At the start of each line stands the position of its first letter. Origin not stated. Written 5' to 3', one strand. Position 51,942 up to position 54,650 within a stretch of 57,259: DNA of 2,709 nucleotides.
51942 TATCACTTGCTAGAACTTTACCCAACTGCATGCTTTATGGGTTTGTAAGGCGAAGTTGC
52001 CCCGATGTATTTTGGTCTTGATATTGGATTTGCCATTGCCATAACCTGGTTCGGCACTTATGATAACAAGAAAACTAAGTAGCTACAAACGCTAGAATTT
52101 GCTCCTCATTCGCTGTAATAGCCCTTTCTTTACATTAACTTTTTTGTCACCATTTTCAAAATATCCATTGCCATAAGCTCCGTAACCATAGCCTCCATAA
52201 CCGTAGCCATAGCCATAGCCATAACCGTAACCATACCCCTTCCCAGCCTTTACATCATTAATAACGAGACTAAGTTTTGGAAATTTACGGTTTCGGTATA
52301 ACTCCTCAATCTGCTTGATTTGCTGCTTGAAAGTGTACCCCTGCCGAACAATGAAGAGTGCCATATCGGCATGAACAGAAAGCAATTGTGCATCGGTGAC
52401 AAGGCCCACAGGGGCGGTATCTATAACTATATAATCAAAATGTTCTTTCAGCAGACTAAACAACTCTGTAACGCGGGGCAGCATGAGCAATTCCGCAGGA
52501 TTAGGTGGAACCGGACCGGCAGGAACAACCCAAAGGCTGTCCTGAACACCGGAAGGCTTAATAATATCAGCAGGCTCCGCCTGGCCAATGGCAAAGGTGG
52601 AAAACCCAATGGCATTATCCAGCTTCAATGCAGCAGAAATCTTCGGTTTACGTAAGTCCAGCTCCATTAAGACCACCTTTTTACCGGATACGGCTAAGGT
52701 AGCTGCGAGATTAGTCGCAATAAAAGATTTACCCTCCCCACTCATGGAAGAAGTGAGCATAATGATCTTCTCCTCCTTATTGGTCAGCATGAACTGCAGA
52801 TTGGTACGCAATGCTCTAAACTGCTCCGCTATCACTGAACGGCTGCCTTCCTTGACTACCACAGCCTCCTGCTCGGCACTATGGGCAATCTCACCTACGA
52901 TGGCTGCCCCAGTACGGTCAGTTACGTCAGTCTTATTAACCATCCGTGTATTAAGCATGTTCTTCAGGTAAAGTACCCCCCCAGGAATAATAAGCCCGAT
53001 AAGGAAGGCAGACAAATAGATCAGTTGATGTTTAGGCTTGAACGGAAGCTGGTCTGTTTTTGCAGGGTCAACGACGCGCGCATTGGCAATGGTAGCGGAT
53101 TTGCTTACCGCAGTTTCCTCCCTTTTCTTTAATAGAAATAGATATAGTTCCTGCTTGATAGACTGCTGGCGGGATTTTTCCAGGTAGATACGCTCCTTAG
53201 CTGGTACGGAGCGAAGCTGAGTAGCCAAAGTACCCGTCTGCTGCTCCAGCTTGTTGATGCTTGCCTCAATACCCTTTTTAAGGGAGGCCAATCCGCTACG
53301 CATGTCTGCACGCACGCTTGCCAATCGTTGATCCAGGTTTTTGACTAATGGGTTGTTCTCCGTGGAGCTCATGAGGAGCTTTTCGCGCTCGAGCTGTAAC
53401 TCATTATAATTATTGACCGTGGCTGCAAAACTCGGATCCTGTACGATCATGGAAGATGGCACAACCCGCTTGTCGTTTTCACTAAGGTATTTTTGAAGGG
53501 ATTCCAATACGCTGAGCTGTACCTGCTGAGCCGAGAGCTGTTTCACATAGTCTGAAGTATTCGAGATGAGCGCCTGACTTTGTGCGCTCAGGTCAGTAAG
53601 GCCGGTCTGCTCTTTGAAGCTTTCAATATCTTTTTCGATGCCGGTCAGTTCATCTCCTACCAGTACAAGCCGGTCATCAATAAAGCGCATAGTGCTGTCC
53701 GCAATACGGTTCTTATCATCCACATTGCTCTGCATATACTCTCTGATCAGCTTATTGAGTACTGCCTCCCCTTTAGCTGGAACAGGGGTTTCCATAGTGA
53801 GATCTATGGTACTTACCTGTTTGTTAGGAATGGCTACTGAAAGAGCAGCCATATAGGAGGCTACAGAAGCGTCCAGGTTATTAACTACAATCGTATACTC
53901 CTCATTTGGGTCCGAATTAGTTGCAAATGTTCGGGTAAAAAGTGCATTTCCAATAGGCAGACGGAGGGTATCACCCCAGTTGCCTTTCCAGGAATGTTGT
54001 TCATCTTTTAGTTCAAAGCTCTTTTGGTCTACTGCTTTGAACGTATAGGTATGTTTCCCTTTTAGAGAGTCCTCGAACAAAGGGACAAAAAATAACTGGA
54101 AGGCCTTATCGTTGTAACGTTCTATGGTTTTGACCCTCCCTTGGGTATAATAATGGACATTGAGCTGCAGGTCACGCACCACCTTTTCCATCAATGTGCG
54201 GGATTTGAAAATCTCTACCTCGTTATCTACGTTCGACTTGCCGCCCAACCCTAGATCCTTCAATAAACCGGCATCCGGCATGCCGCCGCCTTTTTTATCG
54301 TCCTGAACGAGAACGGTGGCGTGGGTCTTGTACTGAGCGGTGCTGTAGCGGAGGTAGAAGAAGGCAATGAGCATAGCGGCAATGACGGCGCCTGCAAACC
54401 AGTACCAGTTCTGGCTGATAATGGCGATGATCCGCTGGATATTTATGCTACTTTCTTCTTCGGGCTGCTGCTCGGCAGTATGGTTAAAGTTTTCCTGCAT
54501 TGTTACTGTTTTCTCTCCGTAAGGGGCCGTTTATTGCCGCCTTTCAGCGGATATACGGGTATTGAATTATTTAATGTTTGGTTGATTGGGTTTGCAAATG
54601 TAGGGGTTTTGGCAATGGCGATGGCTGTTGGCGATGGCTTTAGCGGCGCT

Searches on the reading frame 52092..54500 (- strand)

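Call 75: search_protein_families(library=pfam, proteins=[window:52092-54500:-], max_evalue=0.00001)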
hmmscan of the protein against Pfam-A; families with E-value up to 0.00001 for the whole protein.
window:52092-54500:- (802 aa): 5 families
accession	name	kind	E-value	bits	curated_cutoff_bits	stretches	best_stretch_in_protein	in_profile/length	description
PF13807.11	GNVR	-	2.7e-13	50.1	27.7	1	440-515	7-82/82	G-rich domain on putative tyrosine kinase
PF02706.20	Wzz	-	4.2e-11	43.5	25.5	1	18-111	2-91/91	Chain length determinant protein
PF01656.29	CbiA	-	4.8e-08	33.5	25.4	1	580-752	1-85/125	CobQ/CobB/MinD/ParA nucleotide binding domain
PF13614.12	AAA_31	-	1.3e-06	28.9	27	1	578-720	2-149/177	AAA domain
PF10609.15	ParA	-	2.5e-06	27.6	27.1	1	577-629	3-55/246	NUBPL iron-transfer P-loop NTPase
